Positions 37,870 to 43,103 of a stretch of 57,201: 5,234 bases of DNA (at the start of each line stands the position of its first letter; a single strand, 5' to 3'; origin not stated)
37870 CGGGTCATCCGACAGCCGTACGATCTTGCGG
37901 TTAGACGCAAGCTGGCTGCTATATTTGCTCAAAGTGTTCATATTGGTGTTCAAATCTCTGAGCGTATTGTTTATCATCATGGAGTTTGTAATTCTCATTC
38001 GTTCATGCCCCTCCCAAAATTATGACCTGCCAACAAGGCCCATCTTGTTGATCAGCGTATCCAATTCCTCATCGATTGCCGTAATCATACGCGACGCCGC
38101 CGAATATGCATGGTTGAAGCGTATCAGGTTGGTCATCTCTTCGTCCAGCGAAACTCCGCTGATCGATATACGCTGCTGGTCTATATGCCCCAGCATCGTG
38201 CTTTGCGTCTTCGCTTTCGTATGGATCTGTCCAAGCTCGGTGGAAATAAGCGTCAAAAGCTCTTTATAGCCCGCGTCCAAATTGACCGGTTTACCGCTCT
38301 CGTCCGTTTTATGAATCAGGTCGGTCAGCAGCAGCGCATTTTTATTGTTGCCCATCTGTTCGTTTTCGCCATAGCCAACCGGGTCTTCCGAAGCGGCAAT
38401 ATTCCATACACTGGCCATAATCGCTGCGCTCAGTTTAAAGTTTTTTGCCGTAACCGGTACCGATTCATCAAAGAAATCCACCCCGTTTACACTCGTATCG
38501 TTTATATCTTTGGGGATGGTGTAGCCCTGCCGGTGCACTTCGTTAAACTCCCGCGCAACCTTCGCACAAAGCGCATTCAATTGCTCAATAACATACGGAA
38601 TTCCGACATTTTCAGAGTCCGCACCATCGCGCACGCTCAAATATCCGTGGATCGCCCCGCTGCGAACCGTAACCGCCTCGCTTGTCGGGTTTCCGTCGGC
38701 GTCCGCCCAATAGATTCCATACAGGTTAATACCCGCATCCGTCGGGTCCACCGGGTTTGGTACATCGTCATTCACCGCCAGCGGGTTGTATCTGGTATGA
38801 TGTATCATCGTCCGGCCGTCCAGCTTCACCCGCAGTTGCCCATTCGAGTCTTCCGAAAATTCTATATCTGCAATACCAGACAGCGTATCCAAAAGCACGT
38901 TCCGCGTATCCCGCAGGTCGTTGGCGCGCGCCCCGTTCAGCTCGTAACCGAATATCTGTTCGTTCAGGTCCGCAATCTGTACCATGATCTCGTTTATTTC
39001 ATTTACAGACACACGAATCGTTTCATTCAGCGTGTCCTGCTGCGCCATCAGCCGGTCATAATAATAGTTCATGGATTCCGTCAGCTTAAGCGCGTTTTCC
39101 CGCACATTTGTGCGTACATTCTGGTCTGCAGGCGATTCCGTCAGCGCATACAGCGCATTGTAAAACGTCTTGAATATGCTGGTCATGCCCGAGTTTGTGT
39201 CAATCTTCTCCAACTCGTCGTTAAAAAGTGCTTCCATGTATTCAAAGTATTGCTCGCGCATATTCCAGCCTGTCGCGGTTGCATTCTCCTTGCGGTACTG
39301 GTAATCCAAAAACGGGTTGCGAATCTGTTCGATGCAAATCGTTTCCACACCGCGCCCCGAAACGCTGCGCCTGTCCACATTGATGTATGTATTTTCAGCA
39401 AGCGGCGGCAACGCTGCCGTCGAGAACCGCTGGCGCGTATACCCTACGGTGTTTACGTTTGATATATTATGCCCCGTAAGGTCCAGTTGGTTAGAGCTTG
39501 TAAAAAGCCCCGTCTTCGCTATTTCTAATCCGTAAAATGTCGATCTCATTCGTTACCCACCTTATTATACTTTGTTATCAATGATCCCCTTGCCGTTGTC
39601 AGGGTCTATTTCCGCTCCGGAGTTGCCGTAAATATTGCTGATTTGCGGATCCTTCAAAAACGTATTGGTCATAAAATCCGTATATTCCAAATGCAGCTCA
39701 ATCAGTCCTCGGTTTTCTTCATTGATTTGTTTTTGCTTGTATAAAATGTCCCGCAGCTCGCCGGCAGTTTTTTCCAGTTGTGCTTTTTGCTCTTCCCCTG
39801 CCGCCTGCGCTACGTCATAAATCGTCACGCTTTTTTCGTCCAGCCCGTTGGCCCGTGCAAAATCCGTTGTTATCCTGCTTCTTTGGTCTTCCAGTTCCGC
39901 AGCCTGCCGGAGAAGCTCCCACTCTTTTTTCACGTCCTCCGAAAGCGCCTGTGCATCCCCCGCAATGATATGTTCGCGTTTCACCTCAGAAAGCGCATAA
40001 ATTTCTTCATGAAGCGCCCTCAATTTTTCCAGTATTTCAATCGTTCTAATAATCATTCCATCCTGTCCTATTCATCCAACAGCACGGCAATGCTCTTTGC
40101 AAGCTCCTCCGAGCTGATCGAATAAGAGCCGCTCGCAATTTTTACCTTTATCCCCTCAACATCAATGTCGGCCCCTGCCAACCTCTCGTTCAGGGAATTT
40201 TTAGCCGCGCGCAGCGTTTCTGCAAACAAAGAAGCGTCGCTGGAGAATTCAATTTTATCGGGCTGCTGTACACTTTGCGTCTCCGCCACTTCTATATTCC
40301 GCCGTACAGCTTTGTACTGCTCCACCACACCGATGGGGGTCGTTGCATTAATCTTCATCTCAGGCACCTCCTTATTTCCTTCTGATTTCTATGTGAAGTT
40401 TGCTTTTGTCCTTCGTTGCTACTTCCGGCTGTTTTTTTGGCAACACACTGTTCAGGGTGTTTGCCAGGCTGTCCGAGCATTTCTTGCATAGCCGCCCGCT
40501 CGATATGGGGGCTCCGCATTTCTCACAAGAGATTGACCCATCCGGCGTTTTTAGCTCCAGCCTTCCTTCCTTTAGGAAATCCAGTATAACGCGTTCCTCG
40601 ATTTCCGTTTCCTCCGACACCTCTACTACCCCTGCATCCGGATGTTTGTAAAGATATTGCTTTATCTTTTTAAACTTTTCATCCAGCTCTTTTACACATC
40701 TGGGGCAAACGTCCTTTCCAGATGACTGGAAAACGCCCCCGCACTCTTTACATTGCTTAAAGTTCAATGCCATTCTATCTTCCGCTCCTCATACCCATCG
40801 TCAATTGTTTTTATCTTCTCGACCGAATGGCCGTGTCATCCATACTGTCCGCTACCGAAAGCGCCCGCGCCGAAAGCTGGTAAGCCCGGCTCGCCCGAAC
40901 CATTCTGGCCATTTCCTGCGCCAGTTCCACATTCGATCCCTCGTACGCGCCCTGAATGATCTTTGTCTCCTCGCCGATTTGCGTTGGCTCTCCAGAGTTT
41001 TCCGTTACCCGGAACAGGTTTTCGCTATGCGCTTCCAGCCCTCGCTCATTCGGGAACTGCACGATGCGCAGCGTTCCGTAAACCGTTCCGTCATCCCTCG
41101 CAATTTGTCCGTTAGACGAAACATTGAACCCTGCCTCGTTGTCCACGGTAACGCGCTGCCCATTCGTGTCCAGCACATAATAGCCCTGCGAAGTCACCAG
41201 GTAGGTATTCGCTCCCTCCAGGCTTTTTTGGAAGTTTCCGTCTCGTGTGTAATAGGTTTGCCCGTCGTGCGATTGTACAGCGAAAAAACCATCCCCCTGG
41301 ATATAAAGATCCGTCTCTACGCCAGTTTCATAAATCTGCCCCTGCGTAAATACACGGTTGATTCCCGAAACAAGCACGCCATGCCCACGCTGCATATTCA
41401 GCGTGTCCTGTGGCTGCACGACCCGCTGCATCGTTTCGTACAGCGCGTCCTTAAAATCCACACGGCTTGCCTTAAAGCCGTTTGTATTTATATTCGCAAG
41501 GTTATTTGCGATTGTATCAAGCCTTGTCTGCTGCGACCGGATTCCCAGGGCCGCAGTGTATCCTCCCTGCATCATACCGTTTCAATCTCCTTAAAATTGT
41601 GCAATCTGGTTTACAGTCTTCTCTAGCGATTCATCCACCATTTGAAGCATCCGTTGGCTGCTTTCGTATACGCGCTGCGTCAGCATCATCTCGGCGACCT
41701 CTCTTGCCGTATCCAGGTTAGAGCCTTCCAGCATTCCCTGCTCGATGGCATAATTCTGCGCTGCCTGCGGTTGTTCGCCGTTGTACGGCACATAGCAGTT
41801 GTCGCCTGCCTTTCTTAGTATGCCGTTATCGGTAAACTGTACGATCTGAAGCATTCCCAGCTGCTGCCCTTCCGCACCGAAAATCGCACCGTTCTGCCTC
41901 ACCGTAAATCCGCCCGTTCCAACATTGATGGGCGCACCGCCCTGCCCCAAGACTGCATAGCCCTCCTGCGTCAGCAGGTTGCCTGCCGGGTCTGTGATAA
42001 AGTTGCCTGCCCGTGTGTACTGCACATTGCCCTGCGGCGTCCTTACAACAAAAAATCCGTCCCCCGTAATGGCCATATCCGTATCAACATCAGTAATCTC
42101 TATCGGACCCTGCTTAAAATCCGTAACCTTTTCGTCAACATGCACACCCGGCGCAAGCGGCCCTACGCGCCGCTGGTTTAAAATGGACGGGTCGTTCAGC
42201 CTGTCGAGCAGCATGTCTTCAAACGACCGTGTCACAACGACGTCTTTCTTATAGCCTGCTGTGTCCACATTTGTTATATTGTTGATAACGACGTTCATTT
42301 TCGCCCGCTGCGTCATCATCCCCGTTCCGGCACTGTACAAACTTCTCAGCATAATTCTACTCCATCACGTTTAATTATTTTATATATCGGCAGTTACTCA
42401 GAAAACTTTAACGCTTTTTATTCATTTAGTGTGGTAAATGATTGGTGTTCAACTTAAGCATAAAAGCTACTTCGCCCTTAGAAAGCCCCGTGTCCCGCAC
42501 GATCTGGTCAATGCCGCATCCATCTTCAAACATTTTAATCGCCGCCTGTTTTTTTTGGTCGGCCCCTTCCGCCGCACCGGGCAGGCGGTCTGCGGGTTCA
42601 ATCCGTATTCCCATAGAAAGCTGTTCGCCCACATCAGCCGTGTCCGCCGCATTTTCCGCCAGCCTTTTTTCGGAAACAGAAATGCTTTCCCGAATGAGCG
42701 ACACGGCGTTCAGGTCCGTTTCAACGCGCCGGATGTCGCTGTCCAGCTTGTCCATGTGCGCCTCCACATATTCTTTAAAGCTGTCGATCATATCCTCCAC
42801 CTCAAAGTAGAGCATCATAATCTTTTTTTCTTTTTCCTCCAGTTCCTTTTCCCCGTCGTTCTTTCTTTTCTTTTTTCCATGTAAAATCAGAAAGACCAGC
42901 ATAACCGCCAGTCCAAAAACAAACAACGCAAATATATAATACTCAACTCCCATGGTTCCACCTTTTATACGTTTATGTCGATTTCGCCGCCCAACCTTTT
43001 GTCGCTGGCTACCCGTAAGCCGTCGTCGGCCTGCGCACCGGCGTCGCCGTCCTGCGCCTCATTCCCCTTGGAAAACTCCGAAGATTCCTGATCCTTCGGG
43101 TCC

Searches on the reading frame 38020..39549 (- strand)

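Call 34: search_protein_families(library=pfam, max_evalue=0.00001, proteins=[window:38020-39549:-])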
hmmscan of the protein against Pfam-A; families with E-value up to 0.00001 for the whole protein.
window:38020-39549:- (509 aa): 2 families
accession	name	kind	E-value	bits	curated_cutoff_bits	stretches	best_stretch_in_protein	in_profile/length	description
PF22638.1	FlgK_D1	-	1.5e-45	156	28.6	1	117-347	10-226/233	Flagellar hook-associated protein FlgK helical domain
PF06429.18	Flg_bbr_C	-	8.4e-12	44.9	23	1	458-501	2-45/46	Flagellar basal body rod FlgEFG protein C-terminal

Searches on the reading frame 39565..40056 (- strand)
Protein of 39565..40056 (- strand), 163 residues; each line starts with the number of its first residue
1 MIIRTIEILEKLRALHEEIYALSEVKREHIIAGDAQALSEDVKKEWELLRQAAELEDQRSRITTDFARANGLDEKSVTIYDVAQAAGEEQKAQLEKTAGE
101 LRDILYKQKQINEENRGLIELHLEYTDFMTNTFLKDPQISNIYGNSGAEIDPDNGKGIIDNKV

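Call 34: search_protein_families(library=pfam, max_evalue=0.00001, proteins=[window:39565-40056:-])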
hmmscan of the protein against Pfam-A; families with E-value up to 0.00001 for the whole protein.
window:39565-40056:- (163 aa): 1 family
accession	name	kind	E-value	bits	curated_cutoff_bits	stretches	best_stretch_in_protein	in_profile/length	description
PF05130.17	FlgN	-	2.9e-22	80.1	30.5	1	1-148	1-144/147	FlgN protein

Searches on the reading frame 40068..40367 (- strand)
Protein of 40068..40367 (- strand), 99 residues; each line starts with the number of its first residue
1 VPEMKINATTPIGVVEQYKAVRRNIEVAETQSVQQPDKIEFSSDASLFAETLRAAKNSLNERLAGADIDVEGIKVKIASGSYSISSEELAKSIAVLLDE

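Call 34: search_protein_families(library=pfam, max_evalue=0.00001, proteins=[window:40068-40367:-])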
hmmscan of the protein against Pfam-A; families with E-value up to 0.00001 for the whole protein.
window:40068-40367:- (99 aa): 1 family
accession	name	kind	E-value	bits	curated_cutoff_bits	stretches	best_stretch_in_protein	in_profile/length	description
PF04316.19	FlgM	-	2.6e-07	31.2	25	1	37-93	1-53/55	Anti-sigma-28 factor, FlgM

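Call 60: search_protein_families(library=ncbifam, max_evalue=0.00001, proteins=[window:40068-40367:-])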
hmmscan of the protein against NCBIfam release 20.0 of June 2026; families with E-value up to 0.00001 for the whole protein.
window:40068-40367:- (99 aa): 0 families

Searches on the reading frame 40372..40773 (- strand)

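Call 34: search_protein_families(library=pfam, max_evalue=0.00001, proteins=[window:40372-40773:-])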
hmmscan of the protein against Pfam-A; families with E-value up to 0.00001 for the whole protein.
window:40372-40773:- (133 aa): 1 family
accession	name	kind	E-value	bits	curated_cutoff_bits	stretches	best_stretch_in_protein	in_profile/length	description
PF12773.13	DZR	-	4.7e-06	27.1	27.3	0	76-103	8-34/45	Double zinc ribbon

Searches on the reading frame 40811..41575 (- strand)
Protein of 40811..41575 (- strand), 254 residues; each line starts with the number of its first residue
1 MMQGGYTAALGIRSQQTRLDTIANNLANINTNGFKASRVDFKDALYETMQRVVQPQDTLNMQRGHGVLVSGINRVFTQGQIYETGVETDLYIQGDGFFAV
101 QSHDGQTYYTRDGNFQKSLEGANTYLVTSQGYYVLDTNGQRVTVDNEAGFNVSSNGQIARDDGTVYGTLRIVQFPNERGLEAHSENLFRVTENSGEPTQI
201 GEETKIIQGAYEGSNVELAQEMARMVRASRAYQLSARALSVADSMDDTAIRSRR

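Call 14: search_protein_families(library=pfam, proteins=[window:40811-41575:-])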
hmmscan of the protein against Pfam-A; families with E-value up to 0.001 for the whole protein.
window:40811-41575:- (254 aa): 3 families
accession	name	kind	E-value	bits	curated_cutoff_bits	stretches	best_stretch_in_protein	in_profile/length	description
PF22692.1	LlgE_F_G_D1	-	2.1e-16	60.2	27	1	92-158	2-62/64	Flagellar hook protein FlgE/F/G D1 domain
PF06429.18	Flg_bbr_C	-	8.1e-15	54.5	23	1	208-251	2-45/46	Flagellar basal body rod FlgEFG protein C-terminal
PF00460.25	Flg_bb_rod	-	8.2e-09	35.7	20.7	1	6-35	2-31/31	Flagella basal body rod protein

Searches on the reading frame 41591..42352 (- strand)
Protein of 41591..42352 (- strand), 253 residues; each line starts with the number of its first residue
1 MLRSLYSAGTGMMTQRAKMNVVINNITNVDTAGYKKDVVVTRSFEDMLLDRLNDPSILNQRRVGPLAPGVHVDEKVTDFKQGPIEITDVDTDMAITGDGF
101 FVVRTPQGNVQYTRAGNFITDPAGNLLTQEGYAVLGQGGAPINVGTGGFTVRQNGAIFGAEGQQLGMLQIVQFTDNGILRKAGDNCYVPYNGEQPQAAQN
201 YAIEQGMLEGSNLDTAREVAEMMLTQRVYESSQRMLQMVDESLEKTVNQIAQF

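Call 14: search_protein_families(library=pfam, proteins=[window:41591-42352:-])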
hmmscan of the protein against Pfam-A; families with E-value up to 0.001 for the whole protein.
window:41591-42352:- (253 aa): 3 families
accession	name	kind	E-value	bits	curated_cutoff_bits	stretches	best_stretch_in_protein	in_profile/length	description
PF22692.1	LlgE_F_G_D1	-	5.8e-15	55.6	27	1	94-157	1-62/64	Flagellar hook protein FlgE/F/G D1 domain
PF06429.18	Flg_bbr_C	-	6.7e-12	45.2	23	1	205-248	2-45/46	Flagellar basal body rod FlgEFG protein C-terminal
PF00460.25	Flg_bb_rod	-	1.5e-08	34.8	20.7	1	5-35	1-31/31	Flagella basal body rod protein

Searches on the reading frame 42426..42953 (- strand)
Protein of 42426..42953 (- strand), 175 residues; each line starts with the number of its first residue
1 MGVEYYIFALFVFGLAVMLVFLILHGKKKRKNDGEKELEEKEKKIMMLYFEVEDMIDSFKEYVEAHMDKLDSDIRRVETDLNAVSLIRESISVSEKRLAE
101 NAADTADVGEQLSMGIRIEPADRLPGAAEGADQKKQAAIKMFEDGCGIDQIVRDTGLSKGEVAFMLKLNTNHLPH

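Call 14: search_protein_families(library=pfam, proteins=[window:42426-42953:-])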
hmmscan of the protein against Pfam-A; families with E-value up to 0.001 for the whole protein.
window:42426-42953:- (175 aa): 1 family
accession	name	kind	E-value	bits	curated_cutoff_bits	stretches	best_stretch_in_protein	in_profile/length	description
PF10975.14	DUF2802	-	8.2e-07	29.5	33.5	1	136-169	34-67/68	Protein of unknown function (DUF2802)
